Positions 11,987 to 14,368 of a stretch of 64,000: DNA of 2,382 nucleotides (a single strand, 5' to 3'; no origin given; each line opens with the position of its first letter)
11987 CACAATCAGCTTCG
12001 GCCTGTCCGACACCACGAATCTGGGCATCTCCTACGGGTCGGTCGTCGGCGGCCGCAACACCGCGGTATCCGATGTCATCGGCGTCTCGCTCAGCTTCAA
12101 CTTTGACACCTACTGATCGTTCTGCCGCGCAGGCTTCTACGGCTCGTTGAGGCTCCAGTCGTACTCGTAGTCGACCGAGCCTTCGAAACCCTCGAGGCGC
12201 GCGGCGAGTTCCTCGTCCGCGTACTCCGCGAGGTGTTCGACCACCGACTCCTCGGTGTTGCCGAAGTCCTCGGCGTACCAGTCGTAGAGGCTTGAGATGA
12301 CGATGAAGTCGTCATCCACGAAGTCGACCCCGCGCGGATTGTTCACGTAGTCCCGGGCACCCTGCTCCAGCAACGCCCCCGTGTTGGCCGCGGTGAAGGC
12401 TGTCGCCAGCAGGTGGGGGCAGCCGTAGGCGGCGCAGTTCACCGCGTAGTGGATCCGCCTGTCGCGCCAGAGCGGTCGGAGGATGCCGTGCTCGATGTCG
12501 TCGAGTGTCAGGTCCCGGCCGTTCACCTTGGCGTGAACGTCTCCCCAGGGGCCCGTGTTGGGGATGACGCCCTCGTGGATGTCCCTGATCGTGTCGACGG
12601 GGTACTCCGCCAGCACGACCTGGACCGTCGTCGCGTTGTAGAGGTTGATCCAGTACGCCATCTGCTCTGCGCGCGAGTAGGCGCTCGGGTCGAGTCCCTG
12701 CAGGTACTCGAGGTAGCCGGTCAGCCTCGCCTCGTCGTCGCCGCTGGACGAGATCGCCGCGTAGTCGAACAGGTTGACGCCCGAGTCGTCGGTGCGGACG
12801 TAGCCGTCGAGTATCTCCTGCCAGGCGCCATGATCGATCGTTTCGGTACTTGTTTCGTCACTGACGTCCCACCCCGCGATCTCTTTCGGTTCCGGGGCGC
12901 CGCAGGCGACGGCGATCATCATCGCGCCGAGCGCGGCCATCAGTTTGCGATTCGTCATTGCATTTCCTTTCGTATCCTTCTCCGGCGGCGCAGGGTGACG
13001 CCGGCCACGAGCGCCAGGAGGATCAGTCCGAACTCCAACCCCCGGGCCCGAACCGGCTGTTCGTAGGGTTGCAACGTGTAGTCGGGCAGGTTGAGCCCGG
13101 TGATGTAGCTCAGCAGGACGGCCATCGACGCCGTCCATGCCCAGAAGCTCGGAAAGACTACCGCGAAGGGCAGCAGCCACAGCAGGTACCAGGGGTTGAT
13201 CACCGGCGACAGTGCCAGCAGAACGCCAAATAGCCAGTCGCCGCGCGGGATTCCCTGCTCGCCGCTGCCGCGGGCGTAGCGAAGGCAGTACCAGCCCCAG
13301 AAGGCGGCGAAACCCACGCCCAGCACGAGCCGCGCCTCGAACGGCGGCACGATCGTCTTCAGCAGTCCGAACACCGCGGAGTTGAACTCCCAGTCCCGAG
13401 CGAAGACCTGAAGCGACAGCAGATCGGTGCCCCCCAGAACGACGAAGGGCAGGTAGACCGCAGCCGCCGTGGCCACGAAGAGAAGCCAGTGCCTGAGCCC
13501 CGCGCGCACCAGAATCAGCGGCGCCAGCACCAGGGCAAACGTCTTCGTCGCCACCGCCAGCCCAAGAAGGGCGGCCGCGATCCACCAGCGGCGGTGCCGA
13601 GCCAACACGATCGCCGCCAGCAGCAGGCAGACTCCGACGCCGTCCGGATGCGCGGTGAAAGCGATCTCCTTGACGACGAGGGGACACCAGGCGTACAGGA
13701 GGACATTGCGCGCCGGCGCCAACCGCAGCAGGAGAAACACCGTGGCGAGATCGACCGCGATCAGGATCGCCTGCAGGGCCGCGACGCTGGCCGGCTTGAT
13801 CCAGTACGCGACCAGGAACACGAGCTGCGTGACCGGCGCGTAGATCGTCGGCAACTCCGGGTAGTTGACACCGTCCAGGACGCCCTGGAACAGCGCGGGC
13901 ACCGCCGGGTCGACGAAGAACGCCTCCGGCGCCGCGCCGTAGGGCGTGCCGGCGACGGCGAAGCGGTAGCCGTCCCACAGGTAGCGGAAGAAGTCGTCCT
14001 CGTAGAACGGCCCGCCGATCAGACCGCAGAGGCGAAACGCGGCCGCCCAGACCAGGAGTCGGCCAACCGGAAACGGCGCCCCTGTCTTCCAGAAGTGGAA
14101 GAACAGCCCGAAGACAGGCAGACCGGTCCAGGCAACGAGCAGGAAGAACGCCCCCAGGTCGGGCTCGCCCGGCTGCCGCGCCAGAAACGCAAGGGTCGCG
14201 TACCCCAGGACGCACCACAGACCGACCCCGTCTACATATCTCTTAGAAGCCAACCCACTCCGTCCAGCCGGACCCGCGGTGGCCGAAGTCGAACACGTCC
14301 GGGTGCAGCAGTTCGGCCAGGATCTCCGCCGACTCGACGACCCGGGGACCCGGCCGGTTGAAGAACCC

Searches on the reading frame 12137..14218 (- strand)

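Call 51: search_protein_families(library=pfam, proteins=[window:12137-14218:-], max_evalue=0.0001)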
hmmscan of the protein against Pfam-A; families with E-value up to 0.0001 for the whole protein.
window:12137-14218:- (693 aa): 1 family
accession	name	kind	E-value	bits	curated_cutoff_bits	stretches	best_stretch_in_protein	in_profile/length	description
PF04784.19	DUF547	-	1.3e-22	80.5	27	1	512-625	2-125/125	Protein of unknown function, DUF547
